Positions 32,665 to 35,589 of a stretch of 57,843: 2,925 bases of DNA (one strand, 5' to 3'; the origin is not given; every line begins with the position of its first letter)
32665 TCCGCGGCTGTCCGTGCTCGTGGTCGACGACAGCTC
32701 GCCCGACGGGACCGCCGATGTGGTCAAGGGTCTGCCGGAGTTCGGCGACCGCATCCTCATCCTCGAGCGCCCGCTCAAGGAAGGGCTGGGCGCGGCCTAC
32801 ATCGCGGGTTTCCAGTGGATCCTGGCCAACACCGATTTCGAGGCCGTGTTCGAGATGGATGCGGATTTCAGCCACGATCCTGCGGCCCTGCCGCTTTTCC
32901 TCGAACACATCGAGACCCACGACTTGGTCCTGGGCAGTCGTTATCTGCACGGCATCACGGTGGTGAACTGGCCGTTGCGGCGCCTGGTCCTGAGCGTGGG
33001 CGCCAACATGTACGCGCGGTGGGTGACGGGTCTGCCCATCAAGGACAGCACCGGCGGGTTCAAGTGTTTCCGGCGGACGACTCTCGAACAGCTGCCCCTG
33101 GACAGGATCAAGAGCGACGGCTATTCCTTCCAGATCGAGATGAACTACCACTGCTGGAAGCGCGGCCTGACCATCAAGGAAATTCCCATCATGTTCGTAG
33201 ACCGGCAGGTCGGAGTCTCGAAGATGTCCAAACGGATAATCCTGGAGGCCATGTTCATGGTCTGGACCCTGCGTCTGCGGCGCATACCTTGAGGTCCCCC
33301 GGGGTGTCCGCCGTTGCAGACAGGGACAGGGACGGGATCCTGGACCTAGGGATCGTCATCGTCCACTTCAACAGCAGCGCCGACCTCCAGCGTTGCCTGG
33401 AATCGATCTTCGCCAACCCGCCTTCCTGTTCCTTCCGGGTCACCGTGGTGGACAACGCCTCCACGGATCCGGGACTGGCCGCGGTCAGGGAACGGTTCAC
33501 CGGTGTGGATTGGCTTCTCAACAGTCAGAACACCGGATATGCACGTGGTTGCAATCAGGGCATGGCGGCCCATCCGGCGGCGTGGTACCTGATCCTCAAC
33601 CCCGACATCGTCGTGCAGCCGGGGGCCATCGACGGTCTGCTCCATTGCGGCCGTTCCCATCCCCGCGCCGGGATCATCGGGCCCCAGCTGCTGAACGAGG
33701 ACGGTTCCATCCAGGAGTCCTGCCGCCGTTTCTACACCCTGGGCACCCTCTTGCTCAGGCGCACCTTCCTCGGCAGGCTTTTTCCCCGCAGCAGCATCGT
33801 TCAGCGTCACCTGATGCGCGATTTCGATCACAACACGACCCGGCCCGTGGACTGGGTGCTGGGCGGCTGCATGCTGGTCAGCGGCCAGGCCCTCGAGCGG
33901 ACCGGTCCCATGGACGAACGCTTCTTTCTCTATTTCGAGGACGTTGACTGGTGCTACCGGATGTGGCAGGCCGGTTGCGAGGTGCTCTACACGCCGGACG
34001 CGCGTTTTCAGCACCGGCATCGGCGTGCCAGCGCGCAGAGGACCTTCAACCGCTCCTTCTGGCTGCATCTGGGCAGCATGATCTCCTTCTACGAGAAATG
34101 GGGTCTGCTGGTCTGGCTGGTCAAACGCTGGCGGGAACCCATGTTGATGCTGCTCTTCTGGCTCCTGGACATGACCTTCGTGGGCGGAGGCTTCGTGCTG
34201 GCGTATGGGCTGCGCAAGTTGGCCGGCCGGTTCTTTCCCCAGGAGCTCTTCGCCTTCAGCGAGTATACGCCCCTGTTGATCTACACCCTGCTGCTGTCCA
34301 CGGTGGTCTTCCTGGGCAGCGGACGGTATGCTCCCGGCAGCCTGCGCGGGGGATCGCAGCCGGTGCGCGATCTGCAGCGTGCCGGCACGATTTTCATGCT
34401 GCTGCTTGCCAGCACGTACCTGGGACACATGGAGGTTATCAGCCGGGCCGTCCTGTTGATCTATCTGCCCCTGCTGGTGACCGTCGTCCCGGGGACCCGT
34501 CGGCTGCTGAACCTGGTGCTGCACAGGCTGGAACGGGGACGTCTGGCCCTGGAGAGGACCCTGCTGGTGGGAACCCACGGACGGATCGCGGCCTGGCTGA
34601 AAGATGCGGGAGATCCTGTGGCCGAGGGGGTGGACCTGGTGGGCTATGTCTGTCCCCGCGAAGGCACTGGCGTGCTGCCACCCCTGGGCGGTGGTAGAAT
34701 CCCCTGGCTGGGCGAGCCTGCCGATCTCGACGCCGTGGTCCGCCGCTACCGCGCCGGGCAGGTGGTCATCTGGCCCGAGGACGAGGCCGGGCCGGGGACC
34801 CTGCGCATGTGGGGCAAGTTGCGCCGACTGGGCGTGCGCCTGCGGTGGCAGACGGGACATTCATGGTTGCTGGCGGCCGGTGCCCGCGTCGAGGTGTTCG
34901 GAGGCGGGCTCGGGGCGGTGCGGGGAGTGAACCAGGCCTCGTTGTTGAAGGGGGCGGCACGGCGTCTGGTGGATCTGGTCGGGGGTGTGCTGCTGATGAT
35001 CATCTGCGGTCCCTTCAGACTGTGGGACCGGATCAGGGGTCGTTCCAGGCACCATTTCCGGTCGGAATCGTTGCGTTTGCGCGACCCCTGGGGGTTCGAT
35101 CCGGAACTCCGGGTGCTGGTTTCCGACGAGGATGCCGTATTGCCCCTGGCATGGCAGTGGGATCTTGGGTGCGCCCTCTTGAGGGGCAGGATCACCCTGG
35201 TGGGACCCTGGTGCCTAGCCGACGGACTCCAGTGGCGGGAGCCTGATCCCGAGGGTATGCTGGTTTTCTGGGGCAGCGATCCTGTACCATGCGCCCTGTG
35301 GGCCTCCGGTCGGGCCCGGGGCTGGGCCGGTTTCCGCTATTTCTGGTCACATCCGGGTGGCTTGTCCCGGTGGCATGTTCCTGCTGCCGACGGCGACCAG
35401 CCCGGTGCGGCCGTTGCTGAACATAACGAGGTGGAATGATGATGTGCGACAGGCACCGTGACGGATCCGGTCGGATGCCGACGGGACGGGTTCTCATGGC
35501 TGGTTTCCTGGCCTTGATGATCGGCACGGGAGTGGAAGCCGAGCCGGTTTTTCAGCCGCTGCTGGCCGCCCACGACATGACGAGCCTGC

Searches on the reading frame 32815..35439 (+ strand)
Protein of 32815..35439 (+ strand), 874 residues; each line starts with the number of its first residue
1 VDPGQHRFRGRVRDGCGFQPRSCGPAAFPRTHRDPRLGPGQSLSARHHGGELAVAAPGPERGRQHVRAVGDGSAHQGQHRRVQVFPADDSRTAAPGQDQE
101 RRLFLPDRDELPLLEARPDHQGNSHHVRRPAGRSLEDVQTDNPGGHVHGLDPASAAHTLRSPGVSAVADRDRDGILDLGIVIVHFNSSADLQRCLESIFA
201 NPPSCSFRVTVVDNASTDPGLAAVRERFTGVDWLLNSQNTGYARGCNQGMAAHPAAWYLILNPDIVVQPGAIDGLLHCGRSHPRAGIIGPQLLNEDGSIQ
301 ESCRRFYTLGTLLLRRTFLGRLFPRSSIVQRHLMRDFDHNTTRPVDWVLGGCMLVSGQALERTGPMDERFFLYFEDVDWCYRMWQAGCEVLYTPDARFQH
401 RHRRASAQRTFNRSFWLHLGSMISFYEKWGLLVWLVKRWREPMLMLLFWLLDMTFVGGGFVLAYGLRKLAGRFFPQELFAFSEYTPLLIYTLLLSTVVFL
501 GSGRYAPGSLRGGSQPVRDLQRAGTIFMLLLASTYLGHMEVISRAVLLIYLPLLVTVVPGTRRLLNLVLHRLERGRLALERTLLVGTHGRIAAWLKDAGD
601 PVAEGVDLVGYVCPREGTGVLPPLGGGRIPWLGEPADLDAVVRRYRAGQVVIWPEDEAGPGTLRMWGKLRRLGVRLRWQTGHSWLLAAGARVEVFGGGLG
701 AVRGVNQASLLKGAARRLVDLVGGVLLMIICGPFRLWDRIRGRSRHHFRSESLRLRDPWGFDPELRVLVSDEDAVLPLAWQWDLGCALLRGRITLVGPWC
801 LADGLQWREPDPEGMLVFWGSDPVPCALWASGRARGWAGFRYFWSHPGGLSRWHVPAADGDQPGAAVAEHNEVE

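Call 4: search_protein_families(library=pfam, proteins=[window:32815-35439:+], max_evalue=0.01)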
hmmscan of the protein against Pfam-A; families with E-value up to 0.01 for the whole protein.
window:32815-35439:+ (874 aa): 4 families
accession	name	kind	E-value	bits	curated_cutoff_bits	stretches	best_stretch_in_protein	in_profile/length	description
PF13641.12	Glyco_tranf_2_3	-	9.8e-13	49.1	27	1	179-410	4-221/230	Glycosyltransferase like family 2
PF00535.33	Glycos_transf_2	-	1.5e-11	45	23.3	1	180-289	2-113/168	Glycosyl transferase family 2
PF13727.12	CoA_binding_3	-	0.00067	20.1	25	1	519-677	20-172/175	CoA-binding domain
PF13632.12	Glyco_trans_2_3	-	0.0025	18.1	27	1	330-488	54-183/198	Glycosyl transferase family group 2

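Call 7: search_protein_families(library=ncbifam, proteins=[window:32815-35439:+], max_evalue=0.001)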
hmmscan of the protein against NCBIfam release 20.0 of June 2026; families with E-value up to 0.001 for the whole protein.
window:32815-35439:+ (874 aa): 7 families
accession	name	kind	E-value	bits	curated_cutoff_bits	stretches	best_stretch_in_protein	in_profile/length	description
TIGR03025.1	EPS_sugtrans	subfamily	3.5e-17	62.8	295.55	1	451-735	2-277/445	exopolysaccharide biosynthesis polyprenyl glycosylphosphotransferase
TIGR03965.1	mycofact_glyco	equivalog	6.1e-15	55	280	2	344-405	225-285/467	mycofactocin biosynthesis glycosyltransferase MftF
TIGR01556.1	rhamnosyltran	subfamily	1.5e-12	47.3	200.55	1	197-403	12-203/281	rhamnosyltransferase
NF041875.1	EPS_EpsD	equivalog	1.1e-09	38.2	370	1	178-292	1-117/325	exopolysaccharide biosynthesis glycosyltransferase EpsD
TIGR03023.1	WcaJ_sugtrans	equivalog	2.2e-09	37.1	410.75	1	451-734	2-281/453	undecaprenyl-phosphate glucose phosphotransferase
NF038302.1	EPS_HpsE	equivalog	3.1e-05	23.1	300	0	176-291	1-123/307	hormogonium polysaccharide biosynthesis glycosyltransferase HpsE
NF007482.0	PRK10073.1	equivalog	0.00044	19.4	423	1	177-271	7-102/334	glycosyltransferase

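Call 17: search_solved_structures(query=window:33310-35439:+, max_evalue=1, show_alignments=2)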
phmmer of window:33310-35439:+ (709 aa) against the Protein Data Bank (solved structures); distinct sequences matched with E-value up to 1: 10.
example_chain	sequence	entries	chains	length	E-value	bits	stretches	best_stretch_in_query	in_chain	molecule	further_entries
9omj_A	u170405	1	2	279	0.033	15.7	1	11-108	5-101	Glycosyltransferase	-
9omh_A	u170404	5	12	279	0.04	15.4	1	11-108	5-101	Glycosyltransferase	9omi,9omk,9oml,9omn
9omm_A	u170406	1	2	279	0.04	15.4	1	11-108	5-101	Glycosyltransferase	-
2z87_A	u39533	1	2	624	0.044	15.3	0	14-108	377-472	Chondroitin synthase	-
2z86_A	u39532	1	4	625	0.044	15.3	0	14-108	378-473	Chondroitin synthase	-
6h1j_A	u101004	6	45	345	0.22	13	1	11-126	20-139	Probable ss-1,3-N-acetylglucosaminyltransferase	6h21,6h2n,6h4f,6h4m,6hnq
6p61_A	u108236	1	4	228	0.68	11.4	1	14-99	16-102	Glycosyltransferase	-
3l7m_A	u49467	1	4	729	0.74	11.3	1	13-182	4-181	Teichoic acid biosynthesis protein F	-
3l7j_A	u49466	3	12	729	0.74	11.3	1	13-182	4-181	Teichoic acid biosynthesis protein F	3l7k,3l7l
3l7i_A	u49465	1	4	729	0.75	11.3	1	13-182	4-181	Teichoic acid biosynthesis protein F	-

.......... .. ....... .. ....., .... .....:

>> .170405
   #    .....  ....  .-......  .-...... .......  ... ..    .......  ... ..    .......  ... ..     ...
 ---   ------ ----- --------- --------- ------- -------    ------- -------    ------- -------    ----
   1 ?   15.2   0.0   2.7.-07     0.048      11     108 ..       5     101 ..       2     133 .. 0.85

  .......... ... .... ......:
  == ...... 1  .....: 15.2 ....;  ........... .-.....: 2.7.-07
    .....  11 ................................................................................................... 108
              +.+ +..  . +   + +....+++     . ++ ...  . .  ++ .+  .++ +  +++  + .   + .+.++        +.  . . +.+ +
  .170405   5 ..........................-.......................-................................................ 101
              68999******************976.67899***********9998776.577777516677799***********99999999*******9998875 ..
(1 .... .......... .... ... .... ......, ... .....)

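Call 53: search_solved_structures(query=A3, max_evalue=1, show_alignments=0)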
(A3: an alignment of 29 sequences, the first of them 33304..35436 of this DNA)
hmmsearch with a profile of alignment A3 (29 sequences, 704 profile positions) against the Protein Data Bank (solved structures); distinct sequences matched with E-value up to 1: 46.
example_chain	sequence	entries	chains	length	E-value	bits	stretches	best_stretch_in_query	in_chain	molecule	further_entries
5tze_C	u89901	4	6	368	2.1e-10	42.6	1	1-107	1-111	Glycosyl transferase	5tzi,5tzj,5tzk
5tz8_A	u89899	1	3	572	4.5e-10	41.5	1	1-107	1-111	Glycosyl transferase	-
2z87_A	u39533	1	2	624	8.1e-10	40.7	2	4-101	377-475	Chondroitin synthase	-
2z86_A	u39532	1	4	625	8.1e-10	40.7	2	4-101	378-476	Chondroitin synthase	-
6p61_A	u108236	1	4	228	1.3e-09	40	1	3-110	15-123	Glycosyltransferase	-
30us_A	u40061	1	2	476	2.7e-09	39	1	265-586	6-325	UDP-Gal::undecaprenolphosphate Gal-1-P transferase WbaP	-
30wc_A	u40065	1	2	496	2.9e-09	38.9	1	265-586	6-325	Undecaprenyl-phosphate galactose phosphotransferase WbaP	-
9s8l_A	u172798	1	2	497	3e-09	38.8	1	265-586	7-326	UDP-Gal::undecaprenolphosphate Gal-1-P transferase WbaP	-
9s7s_A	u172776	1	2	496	3.1e-09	38.8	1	265-586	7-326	UDP-Gal::undecaprenolphosphate Gal-1-P transferase WbaP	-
5mlz_A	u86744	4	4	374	4.2e-09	38.3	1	1-105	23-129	Dolichol monophosphate mannose synthase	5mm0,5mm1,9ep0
3l7m_A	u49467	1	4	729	6.7e-08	34.3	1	2-98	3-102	Teichoic acid biosynthesis protein F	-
3l7i_A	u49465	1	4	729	6.8e-08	34.3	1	2-98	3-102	Teichoic acid biosynthesis protein F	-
3l7j_A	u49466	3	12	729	6.8e-08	34.3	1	2-98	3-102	Teichoic acid biosynthesis protein F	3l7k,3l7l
6h1j_A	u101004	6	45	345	8.4e-08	34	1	2-109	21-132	Probable ss-1,3-N-acetylglucosaminyltransferase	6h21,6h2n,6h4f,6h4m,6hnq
9omm_A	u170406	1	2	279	1.6e-06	29.8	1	2-97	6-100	Glycosyltransferase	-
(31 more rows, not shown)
